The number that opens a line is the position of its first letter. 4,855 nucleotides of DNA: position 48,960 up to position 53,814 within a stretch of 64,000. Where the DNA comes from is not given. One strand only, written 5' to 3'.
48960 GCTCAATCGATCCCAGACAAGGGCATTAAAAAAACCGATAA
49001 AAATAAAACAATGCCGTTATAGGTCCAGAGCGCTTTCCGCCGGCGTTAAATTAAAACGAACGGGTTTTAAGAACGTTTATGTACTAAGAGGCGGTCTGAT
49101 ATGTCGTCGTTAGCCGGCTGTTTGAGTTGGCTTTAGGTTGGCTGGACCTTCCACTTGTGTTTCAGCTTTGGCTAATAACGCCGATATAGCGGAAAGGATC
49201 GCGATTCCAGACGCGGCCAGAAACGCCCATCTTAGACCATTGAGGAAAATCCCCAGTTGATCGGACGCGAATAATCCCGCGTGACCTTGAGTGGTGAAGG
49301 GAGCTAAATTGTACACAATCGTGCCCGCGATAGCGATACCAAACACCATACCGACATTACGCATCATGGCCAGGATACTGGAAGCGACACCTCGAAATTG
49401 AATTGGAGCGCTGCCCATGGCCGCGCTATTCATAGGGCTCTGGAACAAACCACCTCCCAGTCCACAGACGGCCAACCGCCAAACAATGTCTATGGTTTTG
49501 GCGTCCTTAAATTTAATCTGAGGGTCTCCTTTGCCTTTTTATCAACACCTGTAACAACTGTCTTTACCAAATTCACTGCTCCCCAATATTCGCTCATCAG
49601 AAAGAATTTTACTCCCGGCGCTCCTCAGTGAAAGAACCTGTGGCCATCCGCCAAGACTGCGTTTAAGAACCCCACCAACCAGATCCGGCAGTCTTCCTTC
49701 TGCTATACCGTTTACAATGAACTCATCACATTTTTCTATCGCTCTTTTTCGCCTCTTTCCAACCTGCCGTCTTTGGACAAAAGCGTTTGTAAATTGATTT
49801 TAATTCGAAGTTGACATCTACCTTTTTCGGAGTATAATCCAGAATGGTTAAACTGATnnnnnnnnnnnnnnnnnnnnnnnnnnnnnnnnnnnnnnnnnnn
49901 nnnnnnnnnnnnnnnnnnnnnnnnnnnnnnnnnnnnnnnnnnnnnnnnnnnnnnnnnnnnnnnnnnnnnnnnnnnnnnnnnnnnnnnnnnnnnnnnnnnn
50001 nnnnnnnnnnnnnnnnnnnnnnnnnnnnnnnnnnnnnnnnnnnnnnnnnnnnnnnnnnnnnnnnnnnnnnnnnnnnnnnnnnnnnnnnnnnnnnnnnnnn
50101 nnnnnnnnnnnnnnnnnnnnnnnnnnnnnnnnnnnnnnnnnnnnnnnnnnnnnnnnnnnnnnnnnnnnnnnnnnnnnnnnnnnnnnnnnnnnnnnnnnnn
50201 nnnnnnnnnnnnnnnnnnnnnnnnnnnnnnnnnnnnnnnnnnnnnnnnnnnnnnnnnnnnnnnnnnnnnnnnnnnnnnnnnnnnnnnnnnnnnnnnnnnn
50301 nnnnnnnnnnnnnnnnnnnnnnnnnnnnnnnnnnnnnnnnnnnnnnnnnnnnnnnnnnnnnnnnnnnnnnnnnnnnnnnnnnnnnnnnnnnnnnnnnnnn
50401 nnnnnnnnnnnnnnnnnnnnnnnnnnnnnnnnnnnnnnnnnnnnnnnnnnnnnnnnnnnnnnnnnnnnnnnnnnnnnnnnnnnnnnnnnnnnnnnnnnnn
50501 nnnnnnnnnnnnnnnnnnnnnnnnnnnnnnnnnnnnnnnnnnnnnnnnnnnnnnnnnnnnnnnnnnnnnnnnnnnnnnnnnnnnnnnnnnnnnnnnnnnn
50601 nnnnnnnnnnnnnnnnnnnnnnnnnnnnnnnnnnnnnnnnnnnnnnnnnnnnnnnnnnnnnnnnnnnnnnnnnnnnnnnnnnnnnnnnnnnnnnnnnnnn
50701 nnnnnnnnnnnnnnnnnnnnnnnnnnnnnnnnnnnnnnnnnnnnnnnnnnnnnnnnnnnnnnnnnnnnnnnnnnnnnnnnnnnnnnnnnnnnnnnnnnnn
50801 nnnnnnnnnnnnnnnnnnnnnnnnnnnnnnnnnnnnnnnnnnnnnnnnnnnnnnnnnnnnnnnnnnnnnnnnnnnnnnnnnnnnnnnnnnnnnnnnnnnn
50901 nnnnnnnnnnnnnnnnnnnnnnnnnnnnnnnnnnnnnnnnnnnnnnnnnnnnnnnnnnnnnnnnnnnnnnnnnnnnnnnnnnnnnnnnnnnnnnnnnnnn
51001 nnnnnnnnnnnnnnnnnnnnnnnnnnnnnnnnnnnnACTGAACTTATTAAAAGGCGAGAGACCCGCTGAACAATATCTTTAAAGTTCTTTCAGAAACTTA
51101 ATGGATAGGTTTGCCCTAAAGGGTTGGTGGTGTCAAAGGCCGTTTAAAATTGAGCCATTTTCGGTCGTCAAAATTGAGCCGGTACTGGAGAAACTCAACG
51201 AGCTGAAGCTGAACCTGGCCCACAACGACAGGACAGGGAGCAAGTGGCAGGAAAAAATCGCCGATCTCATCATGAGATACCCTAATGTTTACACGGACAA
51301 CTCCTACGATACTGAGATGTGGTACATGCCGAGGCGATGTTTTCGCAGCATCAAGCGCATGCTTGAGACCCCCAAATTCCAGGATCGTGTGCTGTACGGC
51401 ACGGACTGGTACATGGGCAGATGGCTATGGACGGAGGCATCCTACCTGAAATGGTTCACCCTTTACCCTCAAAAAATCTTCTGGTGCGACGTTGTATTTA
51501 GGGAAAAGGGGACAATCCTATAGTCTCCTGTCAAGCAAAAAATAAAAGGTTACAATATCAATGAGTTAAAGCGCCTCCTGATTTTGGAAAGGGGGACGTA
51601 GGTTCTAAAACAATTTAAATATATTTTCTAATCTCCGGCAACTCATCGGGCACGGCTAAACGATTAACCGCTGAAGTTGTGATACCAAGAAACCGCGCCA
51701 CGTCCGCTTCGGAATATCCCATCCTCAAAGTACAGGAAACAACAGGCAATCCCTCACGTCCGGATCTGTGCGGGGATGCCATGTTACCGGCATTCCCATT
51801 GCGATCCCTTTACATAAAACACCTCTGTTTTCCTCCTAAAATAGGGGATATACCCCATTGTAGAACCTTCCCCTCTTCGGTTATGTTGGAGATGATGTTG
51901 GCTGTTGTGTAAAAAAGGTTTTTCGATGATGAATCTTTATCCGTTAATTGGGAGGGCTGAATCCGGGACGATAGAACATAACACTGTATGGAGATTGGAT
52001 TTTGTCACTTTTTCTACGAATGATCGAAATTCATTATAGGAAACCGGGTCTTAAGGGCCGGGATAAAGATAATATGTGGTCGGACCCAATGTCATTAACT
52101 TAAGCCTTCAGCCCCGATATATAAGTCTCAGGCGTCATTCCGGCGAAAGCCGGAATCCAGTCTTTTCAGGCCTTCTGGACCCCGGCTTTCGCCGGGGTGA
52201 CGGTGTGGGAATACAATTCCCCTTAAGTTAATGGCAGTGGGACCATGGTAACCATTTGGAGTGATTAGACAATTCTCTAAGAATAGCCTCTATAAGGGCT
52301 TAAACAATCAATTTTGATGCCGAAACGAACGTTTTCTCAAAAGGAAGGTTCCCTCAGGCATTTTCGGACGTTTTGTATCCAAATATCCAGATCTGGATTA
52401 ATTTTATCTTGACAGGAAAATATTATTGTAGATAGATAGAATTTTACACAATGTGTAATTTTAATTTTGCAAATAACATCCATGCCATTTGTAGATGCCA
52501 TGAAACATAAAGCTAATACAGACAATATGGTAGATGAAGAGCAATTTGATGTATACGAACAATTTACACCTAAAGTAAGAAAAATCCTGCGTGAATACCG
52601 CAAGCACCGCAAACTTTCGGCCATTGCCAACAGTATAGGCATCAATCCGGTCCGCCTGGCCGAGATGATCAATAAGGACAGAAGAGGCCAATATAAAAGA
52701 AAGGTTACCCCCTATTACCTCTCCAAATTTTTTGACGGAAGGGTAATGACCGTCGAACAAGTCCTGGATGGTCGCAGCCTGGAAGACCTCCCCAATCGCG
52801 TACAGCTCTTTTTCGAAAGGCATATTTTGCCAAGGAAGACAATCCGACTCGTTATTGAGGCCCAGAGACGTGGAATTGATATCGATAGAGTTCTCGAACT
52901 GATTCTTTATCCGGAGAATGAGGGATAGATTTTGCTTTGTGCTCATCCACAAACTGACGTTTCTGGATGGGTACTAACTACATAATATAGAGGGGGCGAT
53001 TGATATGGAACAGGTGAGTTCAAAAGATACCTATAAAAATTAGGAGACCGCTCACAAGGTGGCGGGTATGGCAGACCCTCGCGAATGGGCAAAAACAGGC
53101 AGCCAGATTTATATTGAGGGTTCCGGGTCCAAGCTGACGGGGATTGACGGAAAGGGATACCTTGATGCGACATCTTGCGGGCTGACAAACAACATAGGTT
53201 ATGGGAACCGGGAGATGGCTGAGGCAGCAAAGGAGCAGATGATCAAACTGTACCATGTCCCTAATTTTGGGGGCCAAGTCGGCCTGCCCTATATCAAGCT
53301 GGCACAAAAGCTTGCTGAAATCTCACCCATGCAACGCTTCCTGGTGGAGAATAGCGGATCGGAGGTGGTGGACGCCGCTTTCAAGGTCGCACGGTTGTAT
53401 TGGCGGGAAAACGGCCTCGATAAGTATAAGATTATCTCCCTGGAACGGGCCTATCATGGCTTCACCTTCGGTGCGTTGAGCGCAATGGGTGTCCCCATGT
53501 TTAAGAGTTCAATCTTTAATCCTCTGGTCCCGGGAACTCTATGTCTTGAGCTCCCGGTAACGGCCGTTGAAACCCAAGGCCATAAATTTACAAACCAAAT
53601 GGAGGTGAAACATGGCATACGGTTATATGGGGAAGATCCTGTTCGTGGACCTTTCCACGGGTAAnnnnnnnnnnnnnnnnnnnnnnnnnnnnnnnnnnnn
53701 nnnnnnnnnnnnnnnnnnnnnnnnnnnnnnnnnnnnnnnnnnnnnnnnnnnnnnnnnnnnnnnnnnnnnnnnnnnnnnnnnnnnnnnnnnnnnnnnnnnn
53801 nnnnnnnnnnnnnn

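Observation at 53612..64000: AOR-led operon with four enzymes embedded between the ABC permeases and their binding protein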

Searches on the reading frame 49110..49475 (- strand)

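Call 45: search_protein_families(library=pfam, proteins=[window:49110-49475:-], max_evalue=0.01)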
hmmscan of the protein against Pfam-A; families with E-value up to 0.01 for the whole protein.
window:49110-49475:- (121 aa): 1 family
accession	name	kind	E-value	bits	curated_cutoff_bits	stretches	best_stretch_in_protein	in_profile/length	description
PF07690.21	MFS_1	-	1.1e-05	24.9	33.4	1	2-107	93-178/347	Major Facilitator Superfamily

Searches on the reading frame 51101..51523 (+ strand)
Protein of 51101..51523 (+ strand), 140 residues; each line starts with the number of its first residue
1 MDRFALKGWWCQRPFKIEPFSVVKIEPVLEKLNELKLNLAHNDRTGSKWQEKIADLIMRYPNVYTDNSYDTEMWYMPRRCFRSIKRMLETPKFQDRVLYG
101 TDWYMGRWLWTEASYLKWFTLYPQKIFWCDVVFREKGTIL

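Call 7: search_protein_families(library=pfam, proteins=[window:51101-51523:+])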
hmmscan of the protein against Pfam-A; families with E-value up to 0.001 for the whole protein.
window:51101-51523:+ (140 aa): 1 family
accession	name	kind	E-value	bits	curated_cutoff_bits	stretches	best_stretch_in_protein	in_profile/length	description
PF04909.20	Amidohydro_2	-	1.6e-06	28.5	26.4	1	12-104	149-248/289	Amidohydrolase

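Call 8: search_protein_families(library=ncbifam, proteins=[window:51101-51523:+])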
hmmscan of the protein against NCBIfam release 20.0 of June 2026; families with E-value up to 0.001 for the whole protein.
window:51101-51523:+ (140 aa): 0 families

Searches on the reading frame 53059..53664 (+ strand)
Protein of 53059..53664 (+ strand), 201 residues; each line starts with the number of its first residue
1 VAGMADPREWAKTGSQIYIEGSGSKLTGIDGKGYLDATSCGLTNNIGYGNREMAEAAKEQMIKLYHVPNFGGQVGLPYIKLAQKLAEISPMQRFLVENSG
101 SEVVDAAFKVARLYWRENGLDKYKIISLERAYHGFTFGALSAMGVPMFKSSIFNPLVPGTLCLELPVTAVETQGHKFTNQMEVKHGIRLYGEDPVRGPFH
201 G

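Call 7: search_protein_families(library=pfam, proteins=[window:53059-53664:+])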
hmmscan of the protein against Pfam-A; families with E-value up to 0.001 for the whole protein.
window:53059-53664:+ (201 aa): 1 family
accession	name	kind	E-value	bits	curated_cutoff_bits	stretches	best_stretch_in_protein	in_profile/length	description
PF00202.27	Aminotran_3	-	8.7e-25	87.7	30.5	1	17-171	12-166/403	Aminotransferase class-III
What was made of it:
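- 53059..53664 (+): Truncated class-III aminotransferase fragment (context, probable pseudogene). It marks a rearrangement junction just upstream of and overlapping the AOR start. Pfam Aminotran_3 covers only profile positions 12-166 of 403 (call 7).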

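Call 8: search_protein_families(library=ncbifam, proteins=[window:53059-53664:+])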
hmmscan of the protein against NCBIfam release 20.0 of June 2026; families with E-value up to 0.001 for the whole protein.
window:53059-53664:+ (201 aa): 63 families (the best 25 are shown)
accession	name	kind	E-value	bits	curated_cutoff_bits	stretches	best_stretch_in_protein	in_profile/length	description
NF005102.0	PRK06541.1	equivalog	1e-32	113.3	574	1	11-162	31-183/460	aspartate aminotransferase family protein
NF005683.0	PRK07481.1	subfamily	3.3e-29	102.2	575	1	4-168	18-185/453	hypothetical protein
TIGR00707.1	argD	subfamily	5.4e-29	101.2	410.05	1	18-160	13-152/381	acetylornithine/succinylornithine family transaminase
NF005812.0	PRK07678.1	subfamily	4.5e-28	98.1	488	1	15-169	30-183/451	aminotransferase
TIGR00508.1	bioA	equivalog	1.7e-26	92.8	405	1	20-176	19-176/419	adenosylmethionine--8-amino-7-oxononanoate transaminase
NF005682.0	PRK07480.1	subfamily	4.8e-26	91.4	510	1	4-151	25-175/459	aminotransferase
NF002325.0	PRK01278.1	subfamily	5.5e-24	84.5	372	1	20-164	19-161/395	acetylornithine transaminase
NF004624.0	PRK05964.1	equivalog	9.3e-24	83.7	494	1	20-178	32-192/427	adenosylmethionine--8-amino-7-oxononanoate transaminase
NF004767.0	PRK06105.1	subfamily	9.5e-24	83.7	517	1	4-152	20-171/460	aminotransferase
NF002985.0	PRK03715.1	equivalog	2.7e-22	79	568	1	16-162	20-163/395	acetylornithine transaminase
NF002874.0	PRK03244.1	equivalog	4.9e-22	78.3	457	1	19-160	30-165/399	acetylornithine transaminase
NF004426.0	PRK05769.1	equivalog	1.4e-21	76.9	552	1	20-167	42-186/441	acetyl ornithine aminotransferase family protein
NF003468.0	PRK05093.1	subfamily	5.9e-21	74.6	522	1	17-156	26-163/405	acetylornithine/succinyldiaminopimelate transaminase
NF005375.0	PRK06917.1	equivalog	7.4e-21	74.4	535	1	20-150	20-152/448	aspartate aminotransferase family protein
NF005443.0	PRK07030.1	equivalog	7.5e-21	74.2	729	1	20-179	35-195/451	adenosylmethionine--8-amino-7-oxononanoate transaminase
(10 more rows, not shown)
